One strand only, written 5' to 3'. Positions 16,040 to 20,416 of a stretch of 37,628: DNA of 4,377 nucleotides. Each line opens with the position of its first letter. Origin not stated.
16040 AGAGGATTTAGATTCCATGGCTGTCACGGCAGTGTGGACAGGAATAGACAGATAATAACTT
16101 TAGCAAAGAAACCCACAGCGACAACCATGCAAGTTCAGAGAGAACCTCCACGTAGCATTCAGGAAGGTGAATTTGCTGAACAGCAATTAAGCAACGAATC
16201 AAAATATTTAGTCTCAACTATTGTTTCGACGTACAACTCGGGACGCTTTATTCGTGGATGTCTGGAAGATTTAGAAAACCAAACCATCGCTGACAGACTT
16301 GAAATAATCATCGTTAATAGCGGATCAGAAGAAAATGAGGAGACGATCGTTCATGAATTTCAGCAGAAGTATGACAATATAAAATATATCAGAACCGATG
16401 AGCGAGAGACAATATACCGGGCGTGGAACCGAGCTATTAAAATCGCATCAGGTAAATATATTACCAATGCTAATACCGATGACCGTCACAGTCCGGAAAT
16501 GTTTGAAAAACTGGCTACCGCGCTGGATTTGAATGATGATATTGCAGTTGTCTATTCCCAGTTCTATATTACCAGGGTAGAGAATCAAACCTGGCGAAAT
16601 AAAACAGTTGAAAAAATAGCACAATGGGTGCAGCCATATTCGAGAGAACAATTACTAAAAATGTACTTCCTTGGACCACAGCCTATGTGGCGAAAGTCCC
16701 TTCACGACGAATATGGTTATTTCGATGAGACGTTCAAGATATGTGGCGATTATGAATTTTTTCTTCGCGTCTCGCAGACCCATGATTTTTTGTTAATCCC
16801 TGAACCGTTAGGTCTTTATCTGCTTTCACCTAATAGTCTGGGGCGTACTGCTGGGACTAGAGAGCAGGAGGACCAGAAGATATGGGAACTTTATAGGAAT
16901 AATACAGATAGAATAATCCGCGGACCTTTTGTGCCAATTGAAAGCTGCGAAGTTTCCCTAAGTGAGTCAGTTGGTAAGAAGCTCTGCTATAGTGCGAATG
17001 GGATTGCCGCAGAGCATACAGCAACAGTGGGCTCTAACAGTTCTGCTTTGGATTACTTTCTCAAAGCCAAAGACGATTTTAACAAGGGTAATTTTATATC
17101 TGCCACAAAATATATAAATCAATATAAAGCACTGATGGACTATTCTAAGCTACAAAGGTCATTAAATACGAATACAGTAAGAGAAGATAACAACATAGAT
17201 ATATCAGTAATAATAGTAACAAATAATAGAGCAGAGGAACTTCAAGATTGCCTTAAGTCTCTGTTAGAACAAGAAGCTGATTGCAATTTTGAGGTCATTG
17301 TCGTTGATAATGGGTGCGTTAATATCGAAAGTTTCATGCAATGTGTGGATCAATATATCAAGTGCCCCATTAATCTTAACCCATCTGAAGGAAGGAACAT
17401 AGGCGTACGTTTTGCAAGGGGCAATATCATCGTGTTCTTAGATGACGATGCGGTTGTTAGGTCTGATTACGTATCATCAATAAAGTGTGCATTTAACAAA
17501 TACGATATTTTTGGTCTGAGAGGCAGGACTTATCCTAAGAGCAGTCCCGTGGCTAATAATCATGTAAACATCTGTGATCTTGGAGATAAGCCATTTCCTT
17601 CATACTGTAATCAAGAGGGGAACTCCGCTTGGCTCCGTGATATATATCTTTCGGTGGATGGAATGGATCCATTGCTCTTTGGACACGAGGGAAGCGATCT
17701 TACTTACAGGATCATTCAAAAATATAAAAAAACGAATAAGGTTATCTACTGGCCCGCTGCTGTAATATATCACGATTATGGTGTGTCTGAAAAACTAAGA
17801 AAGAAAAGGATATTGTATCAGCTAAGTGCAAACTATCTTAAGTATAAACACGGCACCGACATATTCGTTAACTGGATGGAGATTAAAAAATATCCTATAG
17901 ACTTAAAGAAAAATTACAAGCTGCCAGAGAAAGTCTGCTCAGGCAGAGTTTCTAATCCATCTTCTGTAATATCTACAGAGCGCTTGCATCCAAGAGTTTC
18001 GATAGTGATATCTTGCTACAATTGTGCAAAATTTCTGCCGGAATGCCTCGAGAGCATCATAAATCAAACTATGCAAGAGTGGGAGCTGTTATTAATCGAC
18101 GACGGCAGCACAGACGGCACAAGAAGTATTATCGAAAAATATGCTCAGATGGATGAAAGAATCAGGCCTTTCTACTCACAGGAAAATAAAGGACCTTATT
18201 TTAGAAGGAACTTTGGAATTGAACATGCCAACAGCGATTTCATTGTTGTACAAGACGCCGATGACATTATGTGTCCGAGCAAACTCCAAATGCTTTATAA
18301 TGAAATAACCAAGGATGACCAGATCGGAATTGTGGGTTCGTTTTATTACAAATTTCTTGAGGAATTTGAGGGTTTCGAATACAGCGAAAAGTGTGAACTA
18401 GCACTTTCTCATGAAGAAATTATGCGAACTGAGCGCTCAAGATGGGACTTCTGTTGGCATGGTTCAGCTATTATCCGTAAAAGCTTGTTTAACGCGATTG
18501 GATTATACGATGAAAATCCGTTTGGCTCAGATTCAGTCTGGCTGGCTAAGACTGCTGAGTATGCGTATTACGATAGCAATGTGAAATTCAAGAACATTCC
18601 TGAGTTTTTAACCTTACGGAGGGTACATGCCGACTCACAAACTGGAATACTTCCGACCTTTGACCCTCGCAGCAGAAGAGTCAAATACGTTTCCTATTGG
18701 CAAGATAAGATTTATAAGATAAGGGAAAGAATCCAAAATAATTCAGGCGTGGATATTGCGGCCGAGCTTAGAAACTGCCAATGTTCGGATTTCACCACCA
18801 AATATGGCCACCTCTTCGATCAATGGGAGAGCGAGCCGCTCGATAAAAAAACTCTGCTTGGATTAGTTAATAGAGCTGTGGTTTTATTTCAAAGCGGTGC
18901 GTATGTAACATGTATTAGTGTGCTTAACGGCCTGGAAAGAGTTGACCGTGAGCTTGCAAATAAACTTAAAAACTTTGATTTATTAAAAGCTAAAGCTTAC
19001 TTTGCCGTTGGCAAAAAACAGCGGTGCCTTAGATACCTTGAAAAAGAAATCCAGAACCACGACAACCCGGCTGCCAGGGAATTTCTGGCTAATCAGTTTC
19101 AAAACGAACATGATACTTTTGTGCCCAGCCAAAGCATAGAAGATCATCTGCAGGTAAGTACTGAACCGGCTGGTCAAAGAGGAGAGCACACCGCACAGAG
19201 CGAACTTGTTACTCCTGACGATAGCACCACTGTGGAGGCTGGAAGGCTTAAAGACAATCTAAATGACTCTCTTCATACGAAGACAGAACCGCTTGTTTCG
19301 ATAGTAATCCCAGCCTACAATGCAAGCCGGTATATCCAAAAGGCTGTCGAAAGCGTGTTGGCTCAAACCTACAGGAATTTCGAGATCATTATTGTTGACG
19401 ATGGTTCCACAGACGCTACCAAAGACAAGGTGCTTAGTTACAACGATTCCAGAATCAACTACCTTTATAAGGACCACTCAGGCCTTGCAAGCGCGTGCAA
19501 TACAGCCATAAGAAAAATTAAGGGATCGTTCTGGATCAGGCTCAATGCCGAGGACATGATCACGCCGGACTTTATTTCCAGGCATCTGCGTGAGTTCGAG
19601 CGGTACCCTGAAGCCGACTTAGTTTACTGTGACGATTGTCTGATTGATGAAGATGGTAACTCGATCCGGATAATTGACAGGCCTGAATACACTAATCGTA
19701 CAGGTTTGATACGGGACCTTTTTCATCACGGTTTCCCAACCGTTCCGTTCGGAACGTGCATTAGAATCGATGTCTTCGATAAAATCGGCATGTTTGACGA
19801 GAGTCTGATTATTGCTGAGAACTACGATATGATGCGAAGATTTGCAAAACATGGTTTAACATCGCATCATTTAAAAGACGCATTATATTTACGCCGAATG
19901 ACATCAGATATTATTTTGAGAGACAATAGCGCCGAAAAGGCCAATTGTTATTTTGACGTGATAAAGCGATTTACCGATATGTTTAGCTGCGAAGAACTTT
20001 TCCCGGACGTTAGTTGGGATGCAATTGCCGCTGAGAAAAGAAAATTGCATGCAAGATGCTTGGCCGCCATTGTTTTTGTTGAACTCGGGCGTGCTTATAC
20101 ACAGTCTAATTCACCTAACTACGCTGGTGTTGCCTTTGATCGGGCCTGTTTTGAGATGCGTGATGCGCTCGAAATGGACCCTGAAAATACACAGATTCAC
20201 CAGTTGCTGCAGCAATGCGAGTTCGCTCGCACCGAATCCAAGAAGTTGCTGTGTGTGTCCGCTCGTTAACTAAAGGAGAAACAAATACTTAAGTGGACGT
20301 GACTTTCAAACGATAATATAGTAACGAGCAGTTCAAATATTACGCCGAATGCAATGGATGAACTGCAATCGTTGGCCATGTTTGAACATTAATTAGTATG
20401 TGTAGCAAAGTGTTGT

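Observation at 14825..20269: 1814-aa single polypeptide fusing a kinase-like domain, a SAM methyltransferase and four GT2 domains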

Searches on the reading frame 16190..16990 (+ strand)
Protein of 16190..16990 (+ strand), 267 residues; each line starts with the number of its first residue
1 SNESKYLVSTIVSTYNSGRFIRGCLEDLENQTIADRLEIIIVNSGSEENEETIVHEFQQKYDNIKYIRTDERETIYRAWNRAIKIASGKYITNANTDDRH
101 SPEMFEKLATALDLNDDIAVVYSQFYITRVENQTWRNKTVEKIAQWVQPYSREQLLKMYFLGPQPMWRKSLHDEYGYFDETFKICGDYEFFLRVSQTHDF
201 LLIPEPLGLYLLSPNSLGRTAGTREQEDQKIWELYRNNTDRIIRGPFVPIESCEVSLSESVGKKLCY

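Call 52: search_solved_structures(query=window:16190-16990:+, max_evalue=0.001)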
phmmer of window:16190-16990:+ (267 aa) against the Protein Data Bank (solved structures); distinct sequences matched with E-value up to 0.001: 20.
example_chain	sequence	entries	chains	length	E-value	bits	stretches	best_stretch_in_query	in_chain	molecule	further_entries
2z87_A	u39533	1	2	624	6.1e-21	78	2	7-201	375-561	Chondroitin synthase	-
2z86_A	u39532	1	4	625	6.1e-21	78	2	7-201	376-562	Chondroitin synthase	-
1h7l_A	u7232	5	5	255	5.9e-13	51.8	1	8-217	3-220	SPORE COAT POLYSACCHARIDE BIOSYNTHESIS PROTEIN SPSA | PROTEIN (SPORE COAT POLYSACCHARIDE BIOSYNTHESIS PROTEIN SPSA)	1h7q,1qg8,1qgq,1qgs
5hea_A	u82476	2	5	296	1.8e-11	47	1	6-121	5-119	Putative glycosyltransferase (GalT1)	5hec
9jma_A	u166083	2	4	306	2.1e-10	43.5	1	7-210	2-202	GalNAc(5)-diNAcBac-PP-undecaprenol beta-1,3-glucosyltransferase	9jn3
3bcv_A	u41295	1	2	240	2.2e-08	36.8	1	8-107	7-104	Putative glycosyltransferase protein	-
5mlz_A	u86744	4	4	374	1.6e-07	34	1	7-144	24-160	Dolichol monophosphate mannose synthase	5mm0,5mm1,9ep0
6p61_A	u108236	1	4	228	2.3e-07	33.5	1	7-129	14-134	Glycosyltransferase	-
3l7i_A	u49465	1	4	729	1.4e-06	31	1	9-99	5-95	Teichoic acid biosynthesis protein F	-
3l7j_A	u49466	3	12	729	1.4e-06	31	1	9-99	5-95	Teichoic acid biosynthesis protein F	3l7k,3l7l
3l7m_A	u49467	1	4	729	1.4e-06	31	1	9-99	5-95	Teichoic acid biosynthesis protein F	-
5tze_C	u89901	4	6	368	2.8e-05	26.6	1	9-194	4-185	Glycosyl transferase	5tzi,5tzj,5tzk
8bz8_A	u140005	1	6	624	3e-05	26.6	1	3-110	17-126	Glycosyltransferase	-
8bz4_A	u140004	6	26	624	3.1e-05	26.5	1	3-110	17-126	Glycosyltransferase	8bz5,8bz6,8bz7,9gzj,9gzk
5tz8_A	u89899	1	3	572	7.7e-05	25.2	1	9-193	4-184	Glycosyl transferase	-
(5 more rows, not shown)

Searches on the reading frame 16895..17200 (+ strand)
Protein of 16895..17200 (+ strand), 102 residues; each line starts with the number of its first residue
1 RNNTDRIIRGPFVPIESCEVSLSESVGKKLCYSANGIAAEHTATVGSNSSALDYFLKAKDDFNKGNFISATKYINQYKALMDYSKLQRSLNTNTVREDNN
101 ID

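Call 42: search_protein_families(library=pfam, proteins=[window:16895-17200:+], max_evalue=1)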
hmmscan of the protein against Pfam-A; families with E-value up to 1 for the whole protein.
window:16895-17200:+ (102 aa): 1 family
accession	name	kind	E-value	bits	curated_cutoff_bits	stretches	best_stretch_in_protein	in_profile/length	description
PF23202.1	PAH_ZNF598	-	0.046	14.4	25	1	45-83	15-54/83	ZNF598 PAH domain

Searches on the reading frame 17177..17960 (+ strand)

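Call 53: search_solved_structures(query=window:17177-17960:+, max_evalue=0.001)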
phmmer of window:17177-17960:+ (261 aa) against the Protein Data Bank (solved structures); distinct sequences matched with E-value up to 0.001: 6.
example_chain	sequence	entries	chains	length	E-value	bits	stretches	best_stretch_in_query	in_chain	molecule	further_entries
5hea_A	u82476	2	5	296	2.4e-08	36.8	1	4-102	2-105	Putative glycosyltransferase (GalT1)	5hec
6p61_A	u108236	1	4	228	3.4e-07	33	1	9-103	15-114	Glycosyltransferase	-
9jma_A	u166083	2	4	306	7.8e-07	31.8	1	9-100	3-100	GalNAc(5)-diNAcBac-PP-undecaprenol beta-1,3-glucosyltransferase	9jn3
8vh7_A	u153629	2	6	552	0.00037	23.1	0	6-99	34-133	Heparosan synthase B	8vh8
8viw_A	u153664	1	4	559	0.00038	23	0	6-99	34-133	Heparosan synthase B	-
5tze_C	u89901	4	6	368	0.00069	22.2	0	9-101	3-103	Glycosyl transferase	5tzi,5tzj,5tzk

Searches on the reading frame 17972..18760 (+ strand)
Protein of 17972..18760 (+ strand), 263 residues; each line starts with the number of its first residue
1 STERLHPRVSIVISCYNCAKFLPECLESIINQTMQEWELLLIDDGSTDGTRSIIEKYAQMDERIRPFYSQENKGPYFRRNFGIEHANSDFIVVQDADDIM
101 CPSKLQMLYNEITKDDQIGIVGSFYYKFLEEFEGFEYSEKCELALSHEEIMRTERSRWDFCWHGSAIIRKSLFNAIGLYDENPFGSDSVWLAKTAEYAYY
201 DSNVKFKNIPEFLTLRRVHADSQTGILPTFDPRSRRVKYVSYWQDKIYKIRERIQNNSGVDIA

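Call 54: search_solved_structures(query=window:17972-18760:+, max_evalue=0.001)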
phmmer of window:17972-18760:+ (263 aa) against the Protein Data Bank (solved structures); distinct sequences matched with E-value up to 0.001: 26.
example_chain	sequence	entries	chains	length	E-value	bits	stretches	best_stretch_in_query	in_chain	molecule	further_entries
2z86_A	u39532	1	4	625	7.5e-27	97.5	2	5-120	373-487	Chondroitin synthase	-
2z87_A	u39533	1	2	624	7.5e-27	97.5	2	5-120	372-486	Chondroitin synthase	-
5hea_A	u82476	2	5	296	8.4e-21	77.6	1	9-138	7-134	Putative glycosyltransferase (GalT1)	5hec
8vh7_A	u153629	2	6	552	6.6e-17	64.9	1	2-118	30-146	Heparosan synthase B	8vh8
8viw_A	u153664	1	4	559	7e-17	64.8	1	2-118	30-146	Heparosan synthase B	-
6p61_A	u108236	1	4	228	6.2e-15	58.4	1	6-142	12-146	Glycosyltransferase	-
3bcv_A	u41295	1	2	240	2.6e-13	53.1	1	5-112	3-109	Putative glycosyltransferase protein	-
3l7i_A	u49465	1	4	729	2.4e-12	49.9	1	8-112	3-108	Teichoic acid biosynthesis protein F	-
3l7m_A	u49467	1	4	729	2.4e-12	49.9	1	8-112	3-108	Teichoic acid biosynthesis protein F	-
3l7j_A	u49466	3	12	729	2.5e-12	49.9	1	8-112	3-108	Teichoic acid biosynthesis protein F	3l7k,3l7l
5tze_C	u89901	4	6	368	9.3e-10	41.4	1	9-102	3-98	Glycosyl transferase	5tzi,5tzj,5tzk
9omh_A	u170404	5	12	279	1.1e-09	41.2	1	9-112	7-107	Glycosyltransferase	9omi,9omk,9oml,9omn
9omm_A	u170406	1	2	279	1.1e-09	41.2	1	9-112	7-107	Glycosyltransferase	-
9omj_A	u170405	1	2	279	1.2e-09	41.1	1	9-112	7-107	Glycosyltransferase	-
5tz8_A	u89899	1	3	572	2.1e-09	40.3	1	9-102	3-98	Glycosyl transferase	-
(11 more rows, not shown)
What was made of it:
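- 17987..18724 (+): GT2 module 3 (aa ~1055-1300), D-A-D-D 1144-1147. A variable add-on module. Call 54.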

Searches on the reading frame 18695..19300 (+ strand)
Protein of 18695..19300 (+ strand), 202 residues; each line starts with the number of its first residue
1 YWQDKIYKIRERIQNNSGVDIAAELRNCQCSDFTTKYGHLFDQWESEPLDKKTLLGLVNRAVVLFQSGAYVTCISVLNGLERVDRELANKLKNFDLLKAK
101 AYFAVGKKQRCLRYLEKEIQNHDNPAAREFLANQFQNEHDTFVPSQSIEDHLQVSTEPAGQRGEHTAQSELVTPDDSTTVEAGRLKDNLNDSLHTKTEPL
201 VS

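Call 42: search_protein_families(library=pfam, proteins=[window:18695-19300:+], max_evalue=1)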
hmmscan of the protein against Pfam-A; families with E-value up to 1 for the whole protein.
window:18695-19300:+ (202 aa): 2 families
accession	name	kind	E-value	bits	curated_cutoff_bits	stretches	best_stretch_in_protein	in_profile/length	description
PF12895.13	ANAPC3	-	0.0025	18.5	27.2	2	61-117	30-81/82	Anaphase-promoting complex, cyclosome, subunit 3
PF13428.12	TPR_14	-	0.084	14.1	23.5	1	96-132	5-42/44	Tetratricopeptide repeat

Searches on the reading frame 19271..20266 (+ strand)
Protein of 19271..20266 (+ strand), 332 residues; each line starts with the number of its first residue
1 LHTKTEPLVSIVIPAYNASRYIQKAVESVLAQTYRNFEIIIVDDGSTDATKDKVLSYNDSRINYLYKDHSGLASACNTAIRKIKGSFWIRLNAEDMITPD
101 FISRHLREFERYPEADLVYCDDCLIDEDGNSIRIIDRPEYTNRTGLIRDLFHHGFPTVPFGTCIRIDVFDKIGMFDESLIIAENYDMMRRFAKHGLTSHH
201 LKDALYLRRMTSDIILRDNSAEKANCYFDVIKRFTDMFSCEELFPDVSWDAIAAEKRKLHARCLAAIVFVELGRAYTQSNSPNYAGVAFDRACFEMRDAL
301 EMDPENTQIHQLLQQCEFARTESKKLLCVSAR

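Call 55: search_solved_structures(query=window:19271-20266:+, max_evalue=0.001)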
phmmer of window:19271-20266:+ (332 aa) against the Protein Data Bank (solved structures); distinct sequences matched with E-value up to 0.001: 24.
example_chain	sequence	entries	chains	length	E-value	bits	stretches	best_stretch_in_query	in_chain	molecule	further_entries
2z87_A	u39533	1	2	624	5.6e-28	101.1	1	4-208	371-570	Chondroitin synthase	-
2z86_A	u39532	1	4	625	5.6e-28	101.1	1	4-208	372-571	Chondroitin synthase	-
6p61_A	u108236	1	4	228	2.6e-20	75.9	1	2-212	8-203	Glycosyltransferase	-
5hea_A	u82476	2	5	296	3.3e-16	62.4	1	7-132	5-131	Putative glycosyltransferase (GalT1)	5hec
1h7l_A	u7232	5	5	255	3e-13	52.7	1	7-121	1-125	SPORE COAT POLYSACCHARIDE BIOSYNTHESIS PROTEIN SPSA | PROTEIN (SPORE COAT POLYSACCHARIDE BIOSYNTHESIS PROTEIN SPSA)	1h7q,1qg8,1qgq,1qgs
3bcv_A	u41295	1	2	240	4.2e-12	49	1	7-107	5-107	Putative glycosyltransferase protein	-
8viw_A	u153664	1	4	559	3.6e-11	45.9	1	5-123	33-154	Heparosan synthase B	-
8vh7_A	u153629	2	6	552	4.2e-11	45.7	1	5-123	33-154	Heparosan synthase B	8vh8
9omm_A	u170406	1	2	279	4e-10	42.5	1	9-104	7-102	Glycosyltransferase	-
9omh_A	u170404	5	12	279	4.5e-10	42.3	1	9-104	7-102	Glycosyltransferase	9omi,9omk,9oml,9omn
9omj_A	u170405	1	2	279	5.5e-10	42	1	9-104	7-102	Glycosyltransferase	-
3l7m_A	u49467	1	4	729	5.6e-10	42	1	10-110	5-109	Teichoic acid biosynthesis protein F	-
3l7j_A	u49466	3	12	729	5.6e-10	42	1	10-110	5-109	Teichoic acid biosynthesis protein F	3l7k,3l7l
3l7i_A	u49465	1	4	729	5.6e-10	42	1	10-110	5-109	Teichoic acid biosynthesis protein F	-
5tze_C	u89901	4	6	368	8.2e-08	34.9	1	10-102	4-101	Glycosyl transferase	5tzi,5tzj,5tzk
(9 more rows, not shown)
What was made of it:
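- On Glycosyltransferase family 2 (Pfam PF00535, GT-A fold): Each module alone hits solved GT2 structures at E 2e-8 to 6e-28 (calls 52-55).
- Checked: Each one also hits solved GT2 enzymes on its own: K4CP chondroitin polymerase, SpsA, GalT1, PglI and GmaR (calls 52-55).
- Each GT2 module hits solved GT2 enzymes (calls 52-55). Three of the four GT2 modules hit the dual-GT2 polymerase K4CP best (calls 52, 54, 55).
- Closest known: FlmG-type, Maf-type and GmaR flagellin glycosyltransferases. Same: GmaR's GT2 domain is a weak PDB hit of modules 3 and 4 (calls 54, 55).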
